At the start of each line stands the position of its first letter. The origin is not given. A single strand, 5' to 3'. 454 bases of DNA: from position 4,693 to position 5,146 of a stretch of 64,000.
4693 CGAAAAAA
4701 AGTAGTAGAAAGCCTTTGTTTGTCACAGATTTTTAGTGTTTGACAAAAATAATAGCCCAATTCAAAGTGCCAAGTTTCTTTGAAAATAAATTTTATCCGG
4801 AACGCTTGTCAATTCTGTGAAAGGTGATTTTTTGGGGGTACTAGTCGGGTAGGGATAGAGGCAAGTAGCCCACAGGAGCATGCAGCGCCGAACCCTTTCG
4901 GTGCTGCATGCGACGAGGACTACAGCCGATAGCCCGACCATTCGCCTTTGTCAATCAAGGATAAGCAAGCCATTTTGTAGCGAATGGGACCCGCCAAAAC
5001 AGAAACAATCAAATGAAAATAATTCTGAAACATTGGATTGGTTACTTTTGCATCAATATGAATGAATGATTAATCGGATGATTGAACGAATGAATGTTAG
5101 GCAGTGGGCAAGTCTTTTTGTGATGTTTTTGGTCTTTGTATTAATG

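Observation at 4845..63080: Nine copies of a 100-150 nt structured intergenic repeat (E family) showing compensatory base changes between copies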

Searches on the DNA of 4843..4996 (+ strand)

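Call 22: build_rna_model(alignment_id=A2, structure=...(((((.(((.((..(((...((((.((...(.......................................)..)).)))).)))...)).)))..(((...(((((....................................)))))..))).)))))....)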
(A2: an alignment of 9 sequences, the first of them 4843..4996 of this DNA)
Model R1 built from alignment A2 (9 sequences, 165 columns); structure: as given.
model positions 148; base pairs 28; branch points 1; effective number of sequences 2.7; information 0.59 bits per position. Calibrated on 0.2 Mb of random sequence (short: E-values are rough).
structure used (alignment columns):
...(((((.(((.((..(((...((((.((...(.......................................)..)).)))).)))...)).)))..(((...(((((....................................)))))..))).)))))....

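Call 23: search_with_rna_model(model_id=R1, source=window, max_evalue=10, filters=off, make_alignment=true)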
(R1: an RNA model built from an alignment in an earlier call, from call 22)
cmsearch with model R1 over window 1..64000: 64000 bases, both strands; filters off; matches with E-value up to 10: 17.
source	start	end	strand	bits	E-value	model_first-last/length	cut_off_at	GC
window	27311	27459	+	158.2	1.3e-38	1-148/148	no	0.59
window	10606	10755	-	145.5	2.3e-35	1-148/148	no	0.6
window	46476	46622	+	140.4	4.6e-34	1-148/148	no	0.57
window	20871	21020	-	138.9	1.1e-33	1-148/148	no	0.55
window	44195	44343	-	136.6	4.1e-33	1-148/148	no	0.61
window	4843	4996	+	118.2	2e-28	1-148/148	no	0.56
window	16620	16760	+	113.8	2.6e-27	1-148/148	no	0.57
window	62342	62486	-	108.9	4.5e-26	1-148/148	no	0.57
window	62994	63125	+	95.3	1.3e-22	1-148/148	no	0.55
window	31436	31526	+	8.8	1.4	1-148/148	no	0.32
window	2342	2382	-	7.8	2.4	92-132/148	no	0.27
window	36585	36640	+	7.2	3.4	84-139/148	no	0.29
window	59313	59484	-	7.1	3.7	1-148/148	no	0.44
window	7834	7918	-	6.2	6.3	1-148/148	no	0.49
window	39656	39757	+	6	7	1-148/148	no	0.34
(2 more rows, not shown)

Alignment A3: 17 matches aligned to the model, 273 columns, each read 5' to 3' on its own strand. Consensus structure (alignment columns), stored with it:
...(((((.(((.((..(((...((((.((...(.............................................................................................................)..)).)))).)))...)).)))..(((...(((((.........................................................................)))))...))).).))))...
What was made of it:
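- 4845..4994 (+): E1. Full element of the T subfamily (P1 CGGGU/ACCCG). It lies 71 nt upstream of ORF 5066..6502 on the same strand, in a divergent intergenic region. R1 118.2 bits (call 23).
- Checked: A covariance model (R1) run with filters off finds the nine copies at 95-158 bits and nothing else above 8.8 bits (call 23).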

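Call 26: search_with_rna_model(model_id=R1, sources=[L001, L002, L003, L004, L005, L006, L007, L008, L009, L010, L011, L012, L013, L014, L015, L016, L017, L018, L019, L020, L021, L022, L023, L024, L025, L026, L027, L028, L029, L030, L031, L032, L033, L034, L035, L036, L037, L038, L039, L040, L041, L042, L043, L044, L045, L046, L047, L048, L049, L050, L051, L052, L053, L054, L055, L056, L057, L058, L059, L060, L061, L062, L063, L064, L065, L066, L067, L068, L069, L070, L071, L072, L073, L074, L075, L076, L077, L078, L079, L080, L081, L082, L083, L084, L085, L086, L087, L088, L089, L090, L091, L092, L093, L094, L095, L096, L097, L098], max_evalue=0.01, make_alignment=true)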
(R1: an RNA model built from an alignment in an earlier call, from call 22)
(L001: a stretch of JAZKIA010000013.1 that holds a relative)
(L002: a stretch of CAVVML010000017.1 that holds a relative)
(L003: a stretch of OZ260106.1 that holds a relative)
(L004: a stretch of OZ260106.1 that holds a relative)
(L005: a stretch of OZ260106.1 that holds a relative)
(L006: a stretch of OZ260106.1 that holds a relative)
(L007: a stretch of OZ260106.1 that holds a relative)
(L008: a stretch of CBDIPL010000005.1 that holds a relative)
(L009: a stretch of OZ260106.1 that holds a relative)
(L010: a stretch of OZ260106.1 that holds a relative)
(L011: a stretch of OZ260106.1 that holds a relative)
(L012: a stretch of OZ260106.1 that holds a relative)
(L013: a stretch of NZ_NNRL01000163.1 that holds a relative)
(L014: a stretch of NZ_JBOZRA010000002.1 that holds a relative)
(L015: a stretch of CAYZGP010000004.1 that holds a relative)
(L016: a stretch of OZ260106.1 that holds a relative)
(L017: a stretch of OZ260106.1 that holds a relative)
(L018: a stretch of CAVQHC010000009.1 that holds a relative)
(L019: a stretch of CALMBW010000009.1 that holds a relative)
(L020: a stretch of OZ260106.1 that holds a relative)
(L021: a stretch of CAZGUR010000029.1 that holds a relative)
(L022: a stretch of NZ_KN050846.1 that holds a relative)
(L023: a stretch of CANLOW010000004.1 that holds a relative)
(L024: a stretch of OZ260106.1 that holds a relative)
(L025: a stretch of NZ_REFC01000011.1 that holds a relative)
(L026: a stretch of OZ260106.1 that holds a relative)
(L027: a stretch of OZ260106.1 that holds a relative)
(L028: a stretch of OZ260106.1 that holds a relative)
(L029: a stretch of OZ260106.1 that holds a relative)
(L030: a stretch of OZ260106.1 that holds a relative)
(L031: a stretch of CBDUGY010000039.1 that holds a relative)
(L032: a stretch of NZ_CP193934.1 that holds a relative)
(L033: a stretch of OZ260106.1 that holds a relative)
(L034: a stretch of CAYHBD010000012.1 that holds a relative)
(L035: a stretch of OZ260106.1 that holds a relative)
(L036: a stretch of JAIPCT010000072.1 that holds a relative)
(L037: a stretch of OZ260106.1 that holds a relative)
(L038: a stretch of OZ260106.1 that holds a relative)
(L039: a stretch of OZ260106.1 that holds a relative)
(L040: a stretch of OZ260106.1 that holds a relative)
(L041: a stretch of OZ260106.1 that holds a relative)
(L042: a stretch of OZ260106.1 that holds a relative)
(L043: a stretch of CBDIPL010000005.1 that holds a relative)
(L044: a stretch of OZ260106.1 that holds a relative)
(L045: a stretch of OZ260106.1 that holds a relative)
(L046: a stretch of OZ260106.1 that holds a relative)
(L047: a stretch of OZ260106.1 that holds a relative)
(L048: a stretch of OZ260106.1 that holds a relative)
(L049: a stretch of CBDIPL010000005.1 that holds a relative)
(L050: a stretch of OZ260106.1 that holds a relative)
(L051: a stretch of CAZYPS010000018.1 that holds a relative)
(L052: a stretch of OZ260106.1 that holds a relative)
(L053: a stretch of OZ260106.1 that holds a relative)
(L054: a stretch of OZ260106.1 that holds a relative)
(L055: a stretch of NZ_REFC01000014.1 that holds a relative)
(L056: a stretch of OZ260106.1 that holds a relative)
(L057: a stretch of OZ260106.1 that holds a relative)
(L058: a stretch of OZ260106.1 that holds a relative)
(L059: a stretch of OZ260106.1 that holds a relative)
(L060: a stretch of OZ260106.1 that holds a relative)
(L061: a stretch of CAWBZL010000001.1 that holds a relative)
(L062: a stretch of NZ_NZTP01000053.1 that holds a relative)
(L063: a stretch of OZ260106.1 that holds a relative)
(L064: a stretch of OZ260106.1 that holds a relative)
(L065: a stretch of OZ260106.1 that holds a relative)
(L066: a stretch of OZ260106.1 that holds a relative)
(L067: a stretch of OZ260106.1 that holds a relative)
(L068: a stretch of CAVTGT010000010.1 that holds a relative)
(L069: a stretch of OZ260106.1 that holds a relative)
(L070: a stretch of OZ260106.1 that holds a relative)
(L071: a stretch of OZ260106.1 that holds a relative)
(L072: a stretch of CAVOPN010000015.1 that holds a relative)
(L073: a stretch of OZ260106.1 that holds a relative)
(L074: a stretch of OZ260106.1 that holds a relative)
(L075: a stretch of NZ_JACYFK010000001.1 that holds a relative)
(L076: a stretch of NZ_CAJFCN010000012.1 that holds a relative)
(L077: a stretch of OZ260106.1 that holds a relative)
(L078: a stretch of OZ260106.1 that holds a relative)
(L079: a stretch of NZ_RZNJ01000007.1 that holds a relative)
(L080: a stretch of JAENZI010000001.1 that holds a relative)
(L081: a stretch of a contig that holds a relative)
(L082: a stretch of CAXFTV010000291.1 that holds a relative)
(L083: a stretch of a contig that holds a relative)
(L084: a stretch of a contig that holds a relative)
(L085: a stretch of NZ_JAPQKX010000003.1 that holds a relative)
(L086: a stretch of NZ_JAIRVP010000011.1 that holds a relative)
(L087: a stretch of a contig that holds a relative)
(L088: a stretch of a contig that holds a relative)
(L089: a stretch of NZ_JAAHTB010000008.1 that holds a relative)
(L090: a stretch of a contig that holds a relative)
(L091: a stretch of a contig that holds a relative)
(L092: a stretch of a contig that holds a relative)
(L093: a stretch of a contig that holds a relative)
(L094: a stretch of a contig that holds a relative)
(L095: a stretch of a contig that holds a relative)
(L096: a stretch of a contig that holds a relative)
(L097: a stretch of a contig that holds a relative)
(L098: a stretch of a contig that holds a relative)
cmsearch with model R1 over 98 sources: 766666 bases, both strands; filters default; matches with E-value up to 0.01: 111.
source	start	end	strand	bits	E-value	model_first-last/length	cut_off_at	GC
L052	2434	2577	-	110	2.8e-25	1-148/148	no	0.57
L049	3737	3886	-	109.3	4.4e-25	1-148/148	no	0.6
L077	1141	1290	-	109.3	4.4e-25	1-148/148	no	0.6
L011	3099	3247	+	108.3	8e-25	1-148/148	no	0.62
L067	6030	6178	-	108.1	8.6e-25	1-148/148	no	0.6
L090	908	1054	-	106.3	2.5e-24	1-148/148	no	0.56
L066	1242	1392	+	104.1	9.3e-24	1-148/148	no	0.59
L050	5310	5455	+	103.3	1.4e-23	1-148/148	no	0.6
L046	2725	2870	-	102.3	2.7e-23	1-148/148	no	0.62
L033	2710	2852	-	102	3.1e-23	1-148/148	no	0.51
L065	7599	7741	-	101.3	4.7e-23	1-148/148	no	0.53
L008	6914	7061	+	99.9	1e-22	1-148/148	no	0.59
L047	4318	4465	+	99.9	1e-22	1-148/148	no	0.59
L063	2047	2189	+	98.9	1.9e-22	1-148/148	no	0.55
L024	3735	3884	+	98.5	2.5e-22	1-148/148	no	0.58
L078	6301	6445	+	98.1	3.1e-22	1-148/148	no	0.61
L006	1966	2108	+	98.1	3.2e-22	1-148/148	no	0.55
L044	4870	5014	-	97.5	4.4e-22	1-148/148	no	0.58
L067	1722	1861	-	96.9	6.3e-22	1-148/148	no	0.6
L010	7094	7239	-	96.8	6.4e-22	1-148/148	no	0.58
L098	4982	5127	+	96.3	8.7e-22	1-148/148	no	0.62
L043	2256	2402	+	95.7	1.3e-21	1-148/148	no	0.61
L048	7660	7806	+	95.7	1.3e-21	1-148/148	no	0.61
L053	4402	4549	+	95.4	1.5e-21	1-148/148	no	0.62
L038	2690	2834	-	94.9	2e-21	1-148/148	no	0.57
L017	2444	2592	+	93.9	3.7e-21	1-148/148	no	0.59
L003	670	809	-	93.6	4.2e-21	1-148/148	no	0.56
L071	6197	6341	-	92.7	7.3e-21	1-148/148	no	0.57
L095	7067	7224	-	92.3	9e-21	1-148/148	no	0.6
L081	1404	1549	-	92.2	9.9e-21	1-148/148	no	0.58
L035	3345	3490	-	91.5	1.5e-20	1-148/148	no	0.65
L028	4153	4298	+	91.3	1.6e-20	1-148/148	no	0.62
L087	2191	2338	+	91.3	1.7e-20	1-148/148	no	0.58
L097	6181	6328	-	91.2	1.7e-20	1-148/148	no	0.55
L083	1023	1168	+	91.2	1.8e-20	1-148/148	no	0.6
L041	5468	5615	+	91.1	1.9e-20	1-148/148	no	0.56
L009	2512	2657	+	91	2e-20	1-148/148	no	0.63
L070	3993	4136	-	90.8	2.2e-20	1-148/148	no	0.6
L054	2638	2778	-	90.7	2.4e-20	1-148/148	no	0.58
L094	2099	2239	-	90.7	2.4e-20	1-148/148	no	0.58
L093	1001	1145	+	90.6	2.6e-20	1-148/148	no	0.59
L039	366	512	-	90.5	2.6e-20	1-148/148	no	0.59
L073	3191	3330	+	89.7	4.2e-20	1-148/148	no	0.6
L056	5060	5204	-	89.3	5.4e-20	1-148/148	no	0.6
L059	7781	7924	+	89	6.5e-20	1-148/148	no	0.62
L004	1119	1262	-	88.8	7.3e-20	1-148/148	no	0.6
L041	5171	5314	-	88.2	1e-19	1-148/148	no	0.56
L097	6482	6625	+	88.1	1.1e-19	1-148/148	no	0.56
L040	1343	1490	-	87.4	1.6e-19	1-148/148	no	0.59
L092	282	428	-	87.2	1.8e-19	1-148/148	no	0.64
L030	7404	7546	+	87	2e-19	1-148/148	no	0.59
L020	4503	4646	-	87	2e-19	1-148/148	no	0.6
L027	717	862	+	87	2.1e-19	1-148/148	no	0.6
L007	1264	1410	-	86.9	2.1e-19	1-148/148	no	0.63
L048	2401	2617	-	86.5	2.8e-19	1-148/148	no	0.53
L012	5749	5894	-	86.2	3.2e-19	1-148/148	no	0.6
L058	78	224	-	85.6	4.6e-19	1-148/148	no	0.58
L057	6868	7012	+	85.5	5e-19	1-148/148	no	0.59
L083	4053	4197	-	85.4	5.2e-19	1-148/148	no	0.55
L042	5154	5298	+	84.8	7.7e-19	1-148/148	no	0.63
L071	6511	6666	+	83.6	1.5e-18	1-148/148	no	0.56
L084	1942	2088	+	82.9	2.3e-18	1-148/148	no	0.6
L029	6874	7018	-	82.2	3.3e-18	1-148/148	no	0.59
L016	67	211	-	81.5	5.1e-18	1-148/148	no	0.61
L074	3099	3243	-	81.3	5.7e-18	1-148/148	no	0.6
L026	7448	7593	-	81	6.7e-18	1-148/148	no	0.61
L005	1132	1287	-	80.4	9.8e-18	1-148/148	no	0.57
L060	4293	4441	+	79.1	2.1e-17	1-148/148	no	0.62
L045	2510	2655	+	79.1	2.1e-17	1-148/148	no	0.62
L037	5074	5216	-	77.1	6.6e-17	1-148/148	no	0.57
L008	1543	1698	-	75.9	1.4e-16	1-148/148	no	0.58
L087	1963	2110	-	75.4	1.8e-16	1-148/148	no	0.55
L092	574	718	+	74.7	2.8e-16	1-148/148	no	0.54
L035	4018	4162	+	73.2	6.5e-16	1-148/148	no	0.57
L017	2024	2180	-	71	2.5e-15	1-148/148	no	0.55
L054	6810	6965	+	70.7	3e-15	1-148/148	no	0.57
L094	6271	6426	+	70.7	3e-15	1-148/148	no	0.57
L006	1636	1778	-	70.4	3.5e-15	1-148/148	no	0.55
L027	6549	6692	-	68.6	1e-14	1-148/148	no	0.56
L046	3032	3174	+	67.7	1.6e-14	1-148/148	no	0.57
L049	4063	4208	+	67.5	1.9e-14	1-148/148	no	0.55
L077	1467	1612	+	67.5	1.9e-14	1-148/148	no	0.55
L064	1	108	-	67.3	2.1e-14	1-110/148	3'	0.61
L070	4276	4416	+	67.1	2.3e-14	1-148/148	no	0.58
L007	392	536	+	66.5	3.3e-14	1-148/148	no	0.57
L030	7108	7249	-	66.1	4.2e-14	1-148/148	no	0.59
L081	1660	1803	+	65.1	7.8e-14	1-148/148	no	0.53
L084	1559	1699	-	65.1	7.9e-14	1-148/148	no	0.6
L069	480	635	-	64.9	8.8e-14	1-148/148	no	0.57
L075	3382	3492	-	63.7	1.8e-13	1-148/148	no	0.59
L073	7143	7293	-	63.4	2.1e-13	1-148/148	no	0.6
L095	2883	3031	+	61.8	5.3e-13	1-148/148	no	0.6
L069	913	1054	+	60.9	8.9e-13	1-148/148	no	0.55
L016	2381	2472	+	57.5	6.5e-12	1-148/148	no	0.63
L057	5278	5569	-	52.7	1.1e-10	1-148/148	no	0.41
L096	1168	1300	+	51.5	2.2e-10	1-148/148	no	0.58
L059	3205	3349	-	49.4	7.5e-10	1-148/148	no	0.58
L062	4410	4515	+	47.3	2.6e-09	1-148/148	no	0.61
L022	2934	3041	+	44.2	1.6e-08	1-148/148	no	0.66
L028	3926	4073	-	43.8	2e-08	1-148/148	no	0.61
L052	2898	3041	+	42.1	5.5e-08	1-148/148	no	0.55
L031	2690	2777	-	39.5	2.5e-07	1-148/148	no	0.6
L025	3262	3397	-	38.5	4.6e-07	1-148/148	no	0.54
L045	2265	2413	-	38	6e-07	1-148/148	no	0.57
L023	4749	4847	-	36.2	1.8e-06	1-148/148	no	0.49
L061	2497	2609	+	35.1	3.3e-06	1-148/148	no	0.56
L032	7044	7156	-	33.6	7.8e-06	1-148/148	no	0.54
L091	1797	1895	-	33.5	8.3e-06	1-148/148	no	0.54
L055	6034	6146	-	33.3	9.5e-06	1-148/148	no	0.46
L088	1384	1481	+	33.2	9.8e-06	1-148/148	no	0.59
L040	7708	7795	+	23.2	0.0035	1-148/148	no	0.59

Alignment A4: 111 matches aligned to the model, 355 columns, each read 5' to 3' on its own strand. Consensus structure (alignment columns), stored with it:
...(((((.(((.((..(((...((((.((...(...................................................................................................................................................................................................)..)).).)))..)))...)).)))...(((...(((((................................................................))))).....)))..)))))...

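Call 29: search_rna_families(sources=[L075, L062, L022, L031, L025, L023, L061, L032, L091, L055, L088, L052, L049, L011, L096, L016], threshold=gathering, show_alignments=3)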
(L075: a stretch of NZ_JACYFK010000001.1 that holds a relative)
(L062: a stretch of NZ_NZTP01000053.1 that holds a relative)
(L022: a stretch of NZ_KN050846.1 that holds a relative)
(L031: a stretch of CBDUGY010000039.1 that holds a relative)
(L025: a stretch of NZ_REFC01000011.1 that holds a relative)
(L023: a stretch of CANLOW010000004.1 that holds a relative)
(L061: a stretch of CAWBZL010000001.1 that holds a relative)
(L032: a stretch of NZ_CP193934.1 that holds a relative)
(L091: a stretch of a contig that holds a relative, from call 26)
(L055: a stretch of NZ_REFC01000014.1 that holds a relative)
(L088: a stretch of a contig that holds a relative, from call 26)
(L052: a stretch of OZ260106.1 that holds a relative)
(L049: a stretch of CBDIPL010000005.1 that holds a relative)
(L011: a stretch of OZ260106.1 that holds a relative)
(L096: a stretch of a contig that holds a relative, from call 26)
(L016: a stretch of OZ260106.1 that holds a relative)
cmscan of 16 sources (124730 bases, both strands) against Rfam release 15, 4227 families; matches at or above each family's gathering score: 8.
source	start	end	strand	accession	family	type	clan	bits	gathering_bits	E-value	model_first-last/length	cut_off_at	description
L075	2926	3324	-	RF00023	tmRNA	Gene;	CL00001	144.7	47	1.7e-56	1-374/374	no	transfer-messenger RNA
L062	4535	4934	+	RF00023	tmRNA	Gene;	CL00001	143.9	47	4e-56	1-374/374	no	transfer-messenger RNA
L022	3062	3462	+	RF00023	tmRNA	Gene;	CL00001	136.3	47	6.5e-53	1-374/374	no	transfer-messenger RNA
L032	6479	6878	-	RF00023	tmRNA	Gene;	CL00001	135.3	47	1.6e-52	1-374/374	no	transfer-messenger RNA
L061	2674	3073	+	RF00023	tmRNA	Gene;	CL00001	134.8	47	2.7e-52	1-374/374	no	transfer-messenger RNA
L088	4233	4306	+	RF00005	tRNA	Gene; tRNA;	CL00001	67.9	29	2.2e-12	1-71/71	no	tRNA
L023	4755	4854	-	RF01705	Flavo-1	Gene; sRNA;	-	44.1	42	6.4e-06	1-76/76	no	Flavo-1 RNA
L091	1803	1894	-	RF01705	Flavo-1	Gene; sRNA;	-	43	42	1.3e-05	1-76/76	no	Flavo-1 RNA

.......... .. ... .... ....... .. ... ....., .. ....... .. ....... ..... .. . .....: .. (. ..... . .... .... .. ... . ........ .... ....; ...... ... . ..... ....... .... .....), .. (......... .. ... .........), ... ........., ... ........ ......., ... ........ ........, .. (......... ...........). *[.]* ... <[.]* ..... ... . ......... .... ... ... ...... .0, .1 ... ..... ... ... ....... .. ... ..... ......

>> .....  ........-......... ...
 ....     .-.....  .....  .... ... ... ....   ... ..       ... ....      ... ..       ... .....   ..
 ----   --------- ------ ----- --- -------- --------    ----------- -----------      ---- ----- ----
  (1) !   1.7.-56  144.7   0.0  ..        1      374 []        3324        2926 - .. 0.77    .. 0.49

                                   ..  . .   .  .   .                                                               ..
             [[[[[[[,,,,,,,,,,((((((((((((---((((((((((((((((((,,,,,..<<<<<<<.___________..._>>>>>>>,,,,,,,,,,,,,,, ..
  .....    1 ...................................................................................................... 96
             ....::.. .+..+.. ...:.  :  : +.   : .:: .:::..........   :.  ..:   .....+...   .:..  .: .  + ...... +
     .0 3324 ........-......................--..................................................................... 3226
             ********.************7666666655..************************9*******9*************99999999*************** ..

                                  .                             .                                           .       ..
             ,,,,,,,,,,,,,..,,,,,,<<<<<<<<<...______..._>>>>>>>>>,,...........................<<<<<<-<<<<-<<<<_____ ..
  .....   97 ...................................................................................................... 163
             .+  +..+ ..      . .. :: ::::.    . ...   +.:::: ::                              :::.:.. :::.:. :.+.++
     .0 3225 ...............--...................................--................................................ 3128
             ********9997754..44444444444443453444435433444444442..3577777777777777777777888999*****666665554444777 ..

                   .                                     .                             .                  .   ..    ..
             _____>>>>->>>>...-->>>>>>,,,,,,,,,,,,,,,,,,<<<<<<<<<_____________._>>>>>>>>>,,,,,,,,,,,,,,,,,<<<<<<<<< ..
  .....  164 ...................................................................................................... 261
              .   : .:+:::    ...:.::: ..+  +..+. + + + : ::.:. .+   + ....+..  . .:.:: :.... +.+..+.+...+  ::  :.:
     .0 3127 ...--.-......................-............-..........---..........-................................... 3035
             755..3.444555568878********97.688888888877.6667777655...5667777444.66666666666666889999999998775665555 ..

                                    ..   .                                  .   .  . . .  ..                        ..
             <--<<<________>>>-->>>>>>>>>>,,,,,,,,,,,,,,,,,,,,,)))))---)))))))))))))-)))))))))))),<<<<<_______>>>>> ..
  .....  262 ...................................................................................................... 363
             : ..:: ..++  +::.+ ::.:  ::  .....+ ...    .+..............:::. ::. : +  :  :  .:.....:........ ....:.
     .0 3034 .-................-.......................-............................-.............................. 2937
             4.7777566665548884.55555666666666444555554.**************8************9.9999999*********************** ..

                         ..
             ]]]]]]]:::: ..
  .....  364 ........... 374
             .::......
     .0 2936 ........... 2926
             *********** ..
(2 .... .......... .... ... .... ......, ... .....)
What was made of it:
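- On Flavo-1 (RF01705): Homologues retrieved by the window-derived model (L023, L091) do pass, at 44.1 and 43.0 bits (call 29).
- Closest known: tRNA-like acceptor ends. Same: One conserved copy lies 20-166 nt upstream of tmRNA genes (call 29).
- Aquimarina relatives pass the Rfam cut-off (call 29).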
